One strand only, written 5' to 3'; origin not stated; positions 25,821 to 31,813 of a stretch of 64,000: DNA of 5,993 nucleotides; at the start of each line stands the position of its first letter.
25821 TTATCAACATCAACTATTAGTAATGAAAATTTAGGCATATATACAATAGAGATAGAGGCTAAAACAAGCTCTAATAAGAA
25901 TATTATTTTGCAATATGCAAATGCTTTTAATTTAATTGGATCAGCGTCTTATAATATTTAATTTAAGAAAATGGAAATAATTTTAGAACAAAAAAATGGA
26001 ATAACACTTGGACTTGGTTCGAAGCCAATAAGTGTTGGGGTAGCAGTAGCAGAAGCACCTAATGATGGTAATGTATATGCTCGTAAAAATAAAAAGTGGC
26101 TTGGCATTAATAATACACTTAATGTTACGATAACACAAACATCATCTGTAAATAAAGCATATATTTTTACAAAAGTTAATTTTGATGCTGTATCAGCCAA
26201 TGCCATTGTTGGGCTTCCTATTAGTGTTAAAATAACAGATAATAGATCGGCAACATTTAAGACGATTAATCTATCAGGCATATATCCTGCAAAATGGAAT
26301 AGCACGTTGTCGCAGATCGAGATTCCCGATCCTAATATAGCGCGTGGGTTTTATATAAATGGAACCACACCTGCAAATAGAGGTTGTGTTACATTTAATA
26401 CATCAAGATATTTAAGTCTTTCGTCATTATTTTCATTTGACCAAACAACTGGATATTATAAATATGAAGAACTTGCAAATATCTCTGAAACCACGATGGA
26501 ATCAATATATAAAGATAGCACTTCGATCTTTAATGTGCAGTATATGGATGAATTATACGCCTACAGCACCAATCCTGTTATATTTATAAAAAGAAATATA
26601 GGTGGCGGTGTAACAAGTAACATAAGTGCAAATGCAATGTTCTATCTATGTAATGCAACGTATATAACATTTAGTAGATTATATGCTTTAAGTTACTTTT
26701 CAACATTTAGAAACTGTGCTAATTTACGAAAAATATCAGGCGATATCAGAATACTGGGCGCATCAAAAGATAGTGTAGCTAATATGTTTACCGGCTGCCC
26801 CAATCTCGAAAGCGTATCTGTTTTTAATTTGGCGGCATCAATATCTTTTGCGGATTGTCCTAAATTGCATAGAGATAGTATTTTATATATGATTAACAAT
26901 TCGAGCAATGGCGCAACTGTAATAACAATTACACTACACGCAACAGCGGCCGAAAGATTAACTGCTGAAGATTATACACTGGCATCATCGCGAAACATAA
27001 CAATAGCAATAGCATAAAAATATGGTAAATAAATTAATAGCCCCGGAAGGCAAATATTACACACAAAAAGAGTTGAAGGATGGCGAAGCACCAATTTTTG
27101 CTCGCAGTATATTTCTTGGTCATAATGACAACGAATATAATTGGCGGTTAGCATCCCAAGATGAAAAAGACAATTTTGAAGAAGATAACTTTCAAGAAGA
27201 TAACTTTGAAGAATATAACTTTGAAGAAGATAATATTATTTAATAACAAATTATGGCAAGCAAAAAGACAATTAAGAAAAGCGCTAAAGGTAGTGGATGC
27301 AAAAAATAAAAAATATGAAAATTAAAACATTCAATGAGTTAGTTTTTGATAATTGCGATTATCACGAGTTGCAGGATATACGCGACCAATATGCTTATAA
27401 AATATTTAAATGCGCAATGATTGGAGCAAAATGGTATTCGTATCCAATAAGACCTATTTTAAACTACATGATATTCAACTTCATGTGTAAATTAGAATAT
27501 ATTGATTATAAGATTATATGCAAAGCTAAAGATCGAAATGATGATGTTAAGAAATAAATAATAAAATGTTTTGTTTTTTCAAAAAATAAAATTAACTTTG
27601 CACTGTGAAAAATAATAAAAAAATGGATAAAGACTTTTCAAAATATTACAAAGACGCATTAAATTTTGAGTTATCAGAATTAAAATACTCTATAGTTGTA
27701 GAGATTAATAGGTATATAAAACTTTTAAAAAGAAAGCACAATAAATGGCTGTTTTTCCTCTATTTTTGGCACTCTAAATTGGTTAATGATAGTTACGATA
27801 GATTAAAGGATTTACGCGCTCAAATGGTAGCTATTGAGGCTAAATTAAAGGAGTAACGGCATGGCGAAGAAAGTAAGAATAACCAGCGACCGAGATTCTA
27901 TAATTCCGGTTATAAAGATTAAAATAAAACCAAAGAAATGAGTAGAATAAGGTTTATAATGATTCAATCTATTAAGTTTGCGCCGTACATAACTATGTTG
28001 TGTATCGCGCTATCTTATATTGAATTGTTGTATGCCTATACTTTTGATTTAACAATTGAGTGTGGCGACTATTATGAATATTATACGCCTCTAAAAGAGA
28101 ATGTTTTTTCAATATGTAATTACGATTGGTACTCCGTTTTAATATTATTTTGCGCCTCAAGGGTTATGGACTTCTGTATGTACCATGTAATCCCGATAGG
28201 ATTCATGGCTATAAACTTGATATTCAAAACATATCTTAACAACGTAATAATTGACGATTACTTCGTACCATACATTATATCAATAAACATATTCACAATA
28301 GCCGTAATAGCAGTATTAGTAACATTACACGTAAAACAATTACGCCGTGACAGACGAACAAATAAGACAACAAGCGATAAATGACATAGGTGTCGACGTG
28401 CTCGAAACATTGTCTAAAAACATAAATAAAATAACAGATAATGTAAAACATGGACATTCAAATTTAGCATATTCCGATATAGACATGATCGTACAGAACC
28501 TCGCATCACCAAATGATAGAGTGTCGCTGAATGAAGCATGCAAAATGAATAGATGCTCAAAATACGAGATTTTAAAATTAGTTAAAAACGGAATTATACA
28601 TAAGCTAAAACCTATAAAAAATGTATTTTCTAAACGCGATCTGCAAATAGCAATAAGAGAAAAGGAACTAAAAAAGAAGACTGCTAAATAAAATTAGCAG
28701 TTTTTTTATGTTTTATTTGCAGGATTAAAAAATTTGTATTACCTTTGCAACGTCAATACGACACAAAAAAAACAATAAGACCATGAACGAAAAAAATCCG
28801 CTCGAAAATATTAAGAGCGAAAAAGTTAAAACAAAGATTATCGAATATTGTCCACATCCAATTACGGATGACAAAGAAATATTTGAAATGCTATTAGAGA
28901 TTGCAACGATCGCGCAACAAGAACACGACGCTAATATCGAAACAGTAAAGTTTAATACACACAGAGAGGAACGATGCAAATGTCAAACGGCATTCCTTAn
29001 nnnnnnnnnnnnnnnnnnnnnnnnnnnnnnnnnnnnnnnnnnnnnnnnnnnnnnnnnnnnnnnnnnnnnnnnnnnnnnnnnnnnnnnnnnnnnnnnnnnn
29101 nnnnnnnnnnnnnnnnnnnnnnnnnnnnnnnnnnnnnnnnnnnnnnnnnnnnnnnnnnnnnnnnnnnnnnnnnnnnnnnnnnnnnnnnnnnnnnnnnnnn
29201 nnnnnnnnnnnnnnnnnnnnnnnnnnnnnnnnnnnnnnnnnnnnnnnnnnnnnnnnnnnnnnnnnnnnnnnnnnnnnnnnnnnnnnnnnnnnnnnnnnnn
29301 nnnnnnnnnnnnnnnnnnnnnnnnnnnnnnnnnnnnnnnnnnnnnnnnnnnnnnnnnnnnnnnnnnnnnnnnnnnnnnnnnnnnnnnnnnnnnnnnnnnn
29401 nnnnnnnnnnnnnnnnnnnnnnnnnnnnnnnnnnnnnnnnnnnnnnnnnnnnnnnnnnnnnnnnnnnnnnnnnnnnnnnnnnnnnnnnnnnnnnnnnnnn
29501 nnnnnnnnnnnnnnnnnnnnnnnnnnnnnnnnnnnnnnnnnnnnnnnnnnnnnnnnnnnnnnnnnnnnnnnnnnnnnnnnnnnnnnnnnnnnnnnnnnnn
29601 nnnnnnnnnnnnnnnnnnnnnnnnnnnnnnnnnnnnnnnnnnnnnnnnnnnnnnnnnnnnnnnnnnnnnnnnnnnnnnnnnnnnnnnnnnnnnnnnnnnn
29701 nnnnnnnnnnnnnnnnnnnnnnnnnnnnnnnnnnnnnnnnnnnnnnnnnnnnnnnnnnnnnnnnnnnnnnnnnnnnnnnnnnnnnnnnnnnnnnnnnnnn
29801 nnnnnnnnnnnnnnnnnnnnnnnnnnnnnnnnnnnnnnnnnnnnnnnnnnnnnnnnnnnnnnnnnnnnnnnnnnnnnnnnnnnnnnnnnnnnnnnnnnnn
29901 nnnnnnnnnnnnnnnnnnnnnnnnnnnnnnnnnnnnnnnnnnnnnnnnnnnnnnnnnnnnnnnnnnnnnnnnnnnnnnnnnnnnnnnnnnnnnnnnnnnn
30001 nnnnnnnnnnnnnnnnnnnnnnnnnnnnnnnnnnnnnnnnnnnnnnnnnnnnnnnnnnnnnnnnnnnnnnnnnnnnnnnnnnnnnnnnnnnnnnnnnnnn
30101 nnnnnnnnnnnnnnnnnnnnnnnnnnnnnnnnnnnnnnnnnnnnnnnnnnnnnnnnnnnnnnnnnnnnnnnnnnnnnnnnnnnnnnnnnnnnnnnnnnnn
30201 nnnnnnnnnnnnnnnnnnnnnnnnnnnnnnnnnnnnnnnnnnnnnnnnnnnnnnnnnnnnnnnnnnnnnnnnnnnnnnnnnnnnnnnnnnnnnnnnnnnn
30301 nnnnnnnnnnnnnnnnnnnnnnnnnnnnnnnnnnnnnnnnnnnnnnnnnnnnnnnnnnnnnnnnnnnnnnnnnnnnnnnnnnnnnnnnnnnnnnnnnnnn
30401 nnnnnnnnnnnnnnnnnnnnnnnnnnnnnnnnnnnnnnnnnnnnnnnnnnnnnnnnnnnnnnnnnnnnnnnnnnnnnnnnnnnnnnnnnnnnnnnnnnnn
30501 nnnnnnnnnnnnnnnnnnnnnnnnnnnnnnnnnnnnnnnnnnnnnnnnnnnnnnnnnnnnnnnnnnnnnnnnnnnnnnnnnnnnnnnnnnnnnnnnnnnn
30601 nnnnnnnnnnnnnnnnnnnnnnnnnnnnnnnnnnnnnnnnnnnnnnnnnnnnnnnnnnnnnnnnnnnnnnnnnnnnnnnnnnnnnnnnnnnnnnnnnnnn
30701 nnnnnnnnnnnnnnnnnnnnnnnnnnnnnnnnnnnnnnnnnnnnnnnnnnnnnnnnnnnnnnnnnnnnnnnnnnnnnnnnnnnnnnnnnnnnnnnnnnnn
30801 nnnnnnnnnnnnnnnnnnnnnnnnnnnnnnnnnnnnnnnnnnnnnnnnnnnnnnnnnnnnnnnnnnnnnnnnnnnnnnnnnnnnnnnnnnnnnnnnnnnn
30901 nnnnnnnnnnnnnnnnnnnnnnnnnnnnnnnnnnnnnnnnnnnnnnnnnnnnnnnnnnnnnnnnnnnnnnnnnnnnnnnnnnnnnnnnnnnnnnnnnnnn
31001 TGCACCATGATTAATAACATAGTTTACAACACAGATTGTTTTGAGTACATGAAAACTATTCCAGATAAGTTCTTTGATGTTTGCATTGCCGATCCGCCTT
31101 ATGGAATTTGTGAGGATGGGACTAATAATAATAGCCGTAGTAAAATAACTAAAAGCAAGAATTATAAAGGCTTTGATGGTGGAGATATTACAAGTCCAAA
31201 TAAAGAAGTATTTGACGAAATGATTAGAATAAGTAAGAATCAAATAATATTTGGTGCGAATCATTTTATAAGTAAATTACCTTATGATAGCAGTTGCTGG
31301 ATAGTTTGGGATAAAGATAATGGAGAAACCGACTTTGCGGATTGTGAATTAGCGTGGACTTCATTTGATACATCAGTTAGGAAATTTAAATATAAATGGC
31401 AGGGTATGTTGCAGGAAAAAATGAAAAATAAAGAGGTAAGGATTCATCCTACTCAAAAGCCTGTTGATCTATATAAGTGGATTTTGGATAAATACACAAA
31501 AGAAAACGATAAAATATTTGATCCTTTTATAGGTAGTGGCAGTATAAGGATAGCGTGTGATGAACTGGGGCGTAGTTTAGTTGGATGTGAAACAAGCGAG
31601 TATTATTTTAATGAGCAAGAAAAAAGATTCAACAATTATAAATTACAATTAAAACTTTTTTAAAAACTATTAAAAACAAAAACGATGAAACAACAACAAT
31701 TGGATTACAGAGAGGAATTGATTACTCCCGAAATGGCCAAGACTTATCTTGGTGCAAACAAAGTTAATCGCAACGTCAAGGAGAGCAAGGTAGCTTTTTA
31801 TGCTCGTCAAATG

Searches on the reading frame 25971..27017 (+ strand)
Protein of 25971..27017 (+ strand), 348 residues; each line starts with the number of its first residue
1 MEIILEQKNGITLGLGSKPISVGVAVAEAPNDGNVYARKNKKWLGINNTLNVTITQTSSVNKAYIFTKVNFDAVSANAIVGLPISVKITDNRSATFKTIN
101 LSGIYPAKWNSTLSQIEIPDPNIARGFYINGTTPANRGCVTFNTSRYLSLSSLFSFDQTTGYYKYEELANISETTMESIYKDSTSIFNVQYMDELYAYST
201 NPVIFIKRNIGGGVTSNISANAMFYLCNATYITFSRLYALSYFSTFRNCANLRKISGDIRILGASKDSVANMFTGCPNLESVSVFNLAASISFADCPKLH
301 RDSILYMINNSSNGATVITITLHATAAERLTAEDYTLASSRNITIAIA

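Call 14: search_protein_families(library=phrogs, proteins=[window:25971-27017:+], max_evalue=0.00001)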
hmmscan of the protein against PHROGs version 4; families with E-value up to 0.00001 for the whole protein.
window:25971-27017:+ (348 aa): 0 families

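Call 89: search_protein_families(library=pfam, proteins=[window:25971-27017:+], max_evalue=0.01)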
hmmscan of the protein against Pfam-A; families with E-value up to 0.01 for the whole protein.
window:25971-27017:+ (348 aa): 0 families

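Call 102: search_protein_families(library=phrogs, proteins=[window:25971-27017:+], max_evalue=0.001)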
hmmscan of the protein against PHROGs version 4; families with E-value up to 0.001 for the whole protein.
window:25971-27017:+ (348 aa): 1 family
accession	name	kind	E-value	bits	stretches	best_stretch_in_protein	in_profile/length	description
phrog_9687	-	tail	3e-05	23.2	1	22-93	871-939/1059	fibritin neck whisker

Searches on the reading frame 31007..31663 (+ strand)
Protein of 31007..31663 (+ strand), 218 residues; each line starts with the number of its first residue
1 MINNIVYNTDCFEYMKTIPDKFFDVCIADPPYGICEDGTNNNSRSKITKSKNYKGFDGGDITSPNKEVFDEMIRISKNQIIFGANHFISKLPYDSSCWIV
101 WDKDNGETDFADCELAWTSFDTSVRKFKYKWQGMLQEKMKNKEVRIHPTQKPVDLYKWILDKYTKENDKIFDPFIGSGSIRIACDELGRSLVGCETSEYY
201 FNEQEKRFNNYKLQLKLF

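Call 89: search_protein_families(library=pfam, proteins=[window:31007-31663:+], max_evalue=0.01)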
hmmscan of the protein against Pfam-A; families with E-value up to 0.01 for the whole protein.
window:31007-31663:+ (218 aa): 4 families
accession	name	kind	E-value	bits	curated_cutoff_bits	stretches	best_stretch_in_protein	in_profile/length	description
PF01555.25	N6_N4_Mtase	-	2.2e-22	80.5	26.7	1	127-203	140-218/221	DNA methylase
PF01170.24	UPF0020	-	0.0019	18.4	22.3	0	165-183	27-45/197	RMKL-like, methyltransferase domain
PF02086.21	MethyltransfD12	-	0.0066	16.7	22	0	155-189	8-43/253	D12 class N6 adenine-specific DNA methyltransferase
PF02384.22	N6_Mtase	-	0.0096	15.7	20.4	0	157-190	36-71/311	N-6 DNA Methylase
